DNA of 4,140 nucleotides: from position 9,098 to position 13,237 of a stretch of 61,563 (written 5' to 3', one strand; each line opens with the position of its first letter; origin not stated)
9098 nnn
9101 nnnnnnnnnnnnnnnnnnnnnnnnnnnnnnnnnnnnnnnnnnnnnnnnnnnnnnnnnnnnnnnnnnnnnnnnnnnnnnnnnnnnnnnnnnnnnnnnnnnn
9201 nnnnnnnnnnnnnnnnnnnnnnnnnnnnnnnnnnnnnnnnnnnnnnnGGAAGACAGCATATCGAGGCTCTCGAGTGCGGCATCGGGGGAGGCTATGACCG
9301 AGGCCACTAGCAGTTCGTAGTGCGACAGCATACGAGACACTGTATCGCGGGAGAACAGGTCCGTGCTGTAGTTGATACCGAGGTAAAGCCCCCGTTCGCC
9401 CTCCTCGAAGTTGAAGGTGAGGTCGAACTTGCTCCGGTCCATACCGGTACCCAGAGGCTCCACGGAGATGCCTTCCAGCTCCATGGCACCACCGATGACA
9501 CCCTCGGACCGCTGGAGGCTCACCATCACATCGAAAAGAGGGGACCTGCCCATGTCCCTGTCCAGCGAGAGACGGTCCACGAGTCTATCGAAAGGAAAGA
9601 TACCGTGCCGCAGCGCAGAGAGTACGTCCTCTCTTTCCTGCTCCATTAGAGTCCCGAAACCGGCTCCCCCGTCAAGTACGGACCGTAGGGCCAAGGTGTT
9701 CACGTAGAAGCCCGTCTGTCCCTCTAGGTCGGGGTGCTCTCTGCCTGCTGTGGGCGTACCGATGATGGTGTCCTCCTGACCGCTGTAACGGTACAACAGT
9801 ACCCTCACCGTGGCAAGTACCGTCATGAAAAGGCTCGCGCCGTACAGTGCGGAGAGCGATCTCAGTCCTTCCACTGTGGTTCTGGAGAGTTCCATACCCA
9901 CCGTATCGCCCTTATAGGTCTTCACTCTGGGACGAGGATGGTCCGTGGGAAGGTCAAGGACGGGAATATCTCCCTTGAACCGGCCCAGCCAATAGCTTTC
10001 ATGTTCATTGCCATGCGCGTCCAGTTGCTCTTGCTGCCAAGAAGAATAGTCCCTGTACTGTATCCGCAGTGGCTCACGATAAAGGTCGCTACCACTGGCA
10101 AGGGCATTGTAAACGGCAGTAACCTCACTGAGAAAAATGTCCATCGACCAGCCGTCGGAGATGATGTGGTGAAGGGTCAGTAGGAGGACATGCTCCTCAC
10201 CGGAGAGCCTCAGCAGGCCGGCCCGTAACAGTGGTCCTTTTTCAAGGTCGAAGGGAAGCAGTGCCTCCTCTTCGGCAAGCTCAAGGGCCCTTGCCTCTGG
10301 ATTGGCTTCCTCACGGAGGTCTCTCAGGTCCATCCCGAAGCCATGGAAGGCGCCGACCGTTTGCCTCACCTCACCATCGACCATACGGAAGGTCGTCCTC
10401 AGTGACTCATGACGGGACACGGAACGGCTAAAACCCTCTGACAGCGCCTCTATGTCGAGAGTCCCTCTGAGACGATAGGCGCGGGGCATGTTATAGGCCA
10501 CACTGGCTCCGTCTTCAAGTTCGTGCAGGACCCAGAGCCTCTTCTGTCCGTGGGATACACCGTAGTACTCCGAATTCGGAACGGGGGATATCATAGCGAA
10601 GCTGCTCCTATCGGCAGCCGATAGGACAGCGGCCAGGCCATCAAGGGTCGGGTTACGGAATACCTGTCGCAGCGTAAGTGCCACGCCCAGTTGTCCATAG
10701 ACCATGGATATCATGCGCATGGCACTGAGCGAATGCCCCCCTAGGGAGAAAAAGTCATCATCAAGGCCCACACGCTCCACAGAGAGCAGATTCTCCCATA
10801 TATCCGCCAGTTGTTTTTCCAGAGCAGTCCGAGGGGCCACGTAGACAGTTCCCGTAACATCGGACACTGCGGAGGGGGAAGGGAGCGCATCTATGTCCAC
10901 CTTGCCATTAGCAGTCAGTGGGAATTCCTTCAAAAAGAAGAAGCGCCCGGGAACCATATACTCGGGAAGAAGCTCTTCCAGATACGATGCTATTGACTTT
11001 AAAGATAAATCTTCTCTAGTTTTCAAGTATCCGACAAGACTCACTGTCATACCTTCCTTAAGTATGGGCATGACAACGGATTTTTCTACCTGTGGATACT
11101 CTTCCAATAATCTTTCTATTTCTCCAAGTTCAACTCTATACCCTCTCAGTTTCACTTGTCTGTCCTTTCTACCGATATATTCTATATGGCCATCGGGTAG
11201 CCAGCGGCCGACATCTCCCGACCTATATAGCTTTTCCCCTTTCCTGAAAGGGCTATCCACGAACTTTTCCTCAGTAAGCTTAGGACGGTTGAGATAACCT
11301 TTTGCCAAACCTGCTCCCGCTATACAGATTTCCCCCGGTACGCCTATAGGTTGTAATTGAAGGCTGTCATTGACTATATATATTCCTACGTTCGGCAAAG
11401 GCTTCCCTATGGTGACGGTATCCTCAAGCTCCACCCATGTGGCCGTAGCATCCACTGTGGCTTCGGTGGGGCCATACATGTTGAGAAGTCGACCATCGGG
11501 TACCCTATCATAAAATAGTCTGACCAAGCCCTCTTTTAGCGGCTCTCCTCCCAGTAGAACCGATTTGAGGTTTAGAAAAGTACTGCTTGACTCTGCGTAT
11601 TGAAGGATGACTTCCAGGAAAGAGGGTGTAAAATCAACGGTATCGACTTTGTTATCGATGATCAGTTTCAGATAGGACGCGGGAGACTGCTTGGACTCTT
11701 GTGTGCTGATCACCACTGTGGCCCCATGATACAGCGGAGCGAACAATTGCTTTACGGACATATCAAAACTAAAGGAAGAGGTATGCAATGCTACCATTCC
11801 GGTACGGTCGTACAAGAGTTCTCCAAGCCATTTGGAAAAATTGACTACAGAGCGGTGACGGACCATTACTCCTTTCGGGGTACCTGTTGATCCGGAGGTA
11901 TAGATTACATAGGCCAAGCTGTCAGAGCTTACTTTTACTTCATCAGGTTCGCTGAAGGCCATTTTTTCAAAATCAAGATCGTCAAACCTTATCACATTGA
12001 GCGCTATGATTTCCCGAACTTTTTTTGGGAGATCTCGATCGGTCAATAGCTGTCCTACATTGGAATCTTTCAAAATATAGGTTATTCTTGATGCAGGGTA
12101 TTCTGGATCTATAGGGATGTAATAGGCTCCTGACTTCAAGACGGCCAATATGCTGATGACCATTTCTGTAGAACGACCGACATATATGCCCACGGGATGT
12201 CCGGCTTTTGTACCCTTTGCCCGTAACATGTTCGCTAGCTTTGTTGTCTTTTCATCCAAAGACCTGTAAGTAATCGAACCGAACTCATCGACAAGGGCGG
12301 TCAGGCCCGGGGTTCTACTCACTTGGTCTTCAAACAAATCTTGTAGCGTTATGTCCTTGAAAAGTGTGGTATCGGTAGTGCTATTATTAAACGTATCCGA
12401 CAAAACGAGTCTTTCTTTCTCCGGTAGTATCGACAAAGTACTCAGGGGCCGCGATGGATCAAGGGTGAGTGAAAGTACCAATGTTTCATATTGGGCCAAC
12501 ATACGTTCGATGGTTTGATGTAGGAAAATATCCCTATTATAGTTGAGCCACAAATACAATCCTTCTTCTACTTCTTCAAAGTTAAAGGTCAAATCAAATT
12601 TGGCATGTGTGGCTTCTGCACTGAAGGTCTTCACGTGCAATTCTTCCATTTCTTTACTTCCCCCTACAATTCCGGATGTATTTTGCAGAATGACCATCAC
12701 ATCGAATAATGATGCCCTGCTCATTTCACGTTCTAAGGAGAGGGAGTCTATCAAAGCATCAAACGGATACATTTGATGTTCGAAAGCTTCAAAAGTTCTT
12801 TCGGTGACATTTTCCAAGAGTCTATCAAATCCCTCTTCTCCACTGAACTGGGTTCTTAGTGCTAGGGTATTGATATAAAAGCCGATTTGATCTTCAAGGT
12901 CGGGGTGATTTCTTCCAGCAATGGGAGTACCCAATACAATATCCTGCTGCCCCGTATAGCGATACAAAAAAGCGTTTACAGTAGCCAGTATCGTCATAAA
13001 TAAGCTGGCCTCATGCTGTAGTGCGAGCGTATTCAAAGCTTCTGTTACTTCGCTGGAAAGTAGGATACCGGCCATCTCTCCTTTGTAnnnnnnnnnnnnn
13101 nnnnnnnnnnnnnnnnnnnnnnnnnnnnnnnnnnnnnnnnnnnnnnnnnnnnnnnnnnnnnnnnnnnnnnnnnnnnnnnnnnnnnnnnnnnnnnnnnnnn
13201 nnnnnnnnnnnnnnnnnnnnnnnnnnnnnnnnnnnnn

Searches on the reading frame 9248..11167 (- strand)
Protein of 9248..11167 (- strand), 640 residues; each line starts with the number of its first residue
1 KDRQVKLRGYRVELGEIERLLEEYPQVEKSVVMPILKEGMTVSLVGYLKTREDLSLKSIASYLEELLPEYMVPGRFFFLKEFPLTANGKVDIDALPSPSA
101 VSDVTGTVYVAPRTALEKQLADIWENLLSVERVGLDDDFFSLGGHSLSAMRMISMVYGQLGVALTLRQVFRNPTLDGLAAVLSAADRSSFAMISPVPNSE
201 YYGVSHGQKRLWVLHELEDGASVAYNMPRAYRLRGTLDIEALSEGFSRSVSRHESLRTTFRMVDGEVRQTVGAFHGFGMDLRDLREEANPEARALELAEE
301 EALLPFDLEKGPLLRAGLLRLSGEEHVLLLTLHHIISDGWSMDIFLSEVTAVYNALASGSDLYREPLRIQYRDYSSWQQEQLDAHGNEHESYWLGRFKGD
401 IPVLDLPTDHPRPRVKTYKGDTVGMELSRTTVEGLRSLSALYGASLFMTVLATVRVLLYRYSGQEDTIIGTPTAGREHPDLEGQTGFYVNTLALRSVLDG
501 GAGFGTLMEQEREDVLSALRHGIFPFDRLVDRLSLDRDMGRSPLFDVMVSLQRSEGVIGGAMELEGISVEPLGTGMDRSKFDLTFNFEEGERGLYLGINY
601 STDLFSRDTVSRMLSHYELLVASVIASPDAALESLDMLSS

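Call 9: search_protein_families(library=pfam, proteins=[window:9248-11167:-], max_evalue=0.00001)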
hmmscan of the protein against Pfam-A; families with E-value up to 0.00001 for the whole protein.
window:9248-11167:- (640 aa): 2 families
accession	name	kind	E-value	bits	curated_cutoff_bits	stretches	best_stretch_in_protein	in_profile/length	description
PF00668.25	Condensation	-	1.8e-106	357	30.6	1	200-639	3-448/456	Condensation domain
PF00550.31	PP-binding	-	1.1e-14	54.9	20.8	1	119-181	2-66/67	Phosphopantetheine attachment site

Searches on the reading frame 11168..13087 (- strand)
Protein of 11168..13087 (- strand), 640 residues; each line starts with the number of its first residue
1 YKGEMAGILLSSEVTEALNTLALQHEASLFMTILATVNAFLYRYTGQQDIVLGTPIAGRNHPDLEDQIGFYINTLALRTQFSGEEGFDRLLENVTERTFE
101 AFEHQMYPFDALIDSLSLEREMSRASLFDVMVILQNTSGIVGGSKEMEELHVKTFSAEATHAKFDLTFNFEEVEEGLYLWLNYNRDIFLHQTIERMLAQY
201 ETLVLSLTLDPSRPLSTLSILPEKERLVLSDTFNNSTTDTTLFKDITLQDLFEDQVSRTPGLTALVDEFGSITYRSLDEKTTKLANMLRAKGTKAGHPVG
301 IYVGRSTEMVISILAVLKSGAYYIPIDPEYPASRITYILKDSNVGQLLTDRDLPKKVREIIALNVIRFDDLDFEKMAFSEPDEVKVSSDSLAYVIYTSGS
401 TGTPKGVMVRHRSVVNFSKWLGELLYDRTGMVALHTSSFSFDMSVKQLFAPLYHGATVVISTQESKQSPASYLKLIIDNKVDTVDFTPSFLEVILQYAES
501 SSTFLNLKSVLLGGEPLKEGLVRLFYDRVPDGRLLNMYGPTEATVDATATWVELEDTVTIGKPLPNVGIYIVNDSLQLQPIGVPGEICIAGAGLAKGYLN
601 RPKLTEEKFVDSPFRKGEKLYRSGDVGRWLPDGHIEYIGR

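Call 9: search_protein_families(library=pfam, proteins=[window:11168-13087:-], max_evalue=0.00001)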
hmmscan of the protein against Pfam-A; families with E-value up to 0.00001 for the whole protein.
window:11168-13087:- (640 aa): 2 families
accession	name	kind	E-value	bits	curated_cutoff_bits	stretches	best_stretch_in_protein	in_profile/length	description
PF00501.34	AMP-binding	-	2.6e-89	300.2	29.9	1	252-599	1-384/384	AMP-binding enzyme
PF00668.25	Condensation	-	2.2e-49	168.8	30.6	1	3-226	225-452/456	Condensation domain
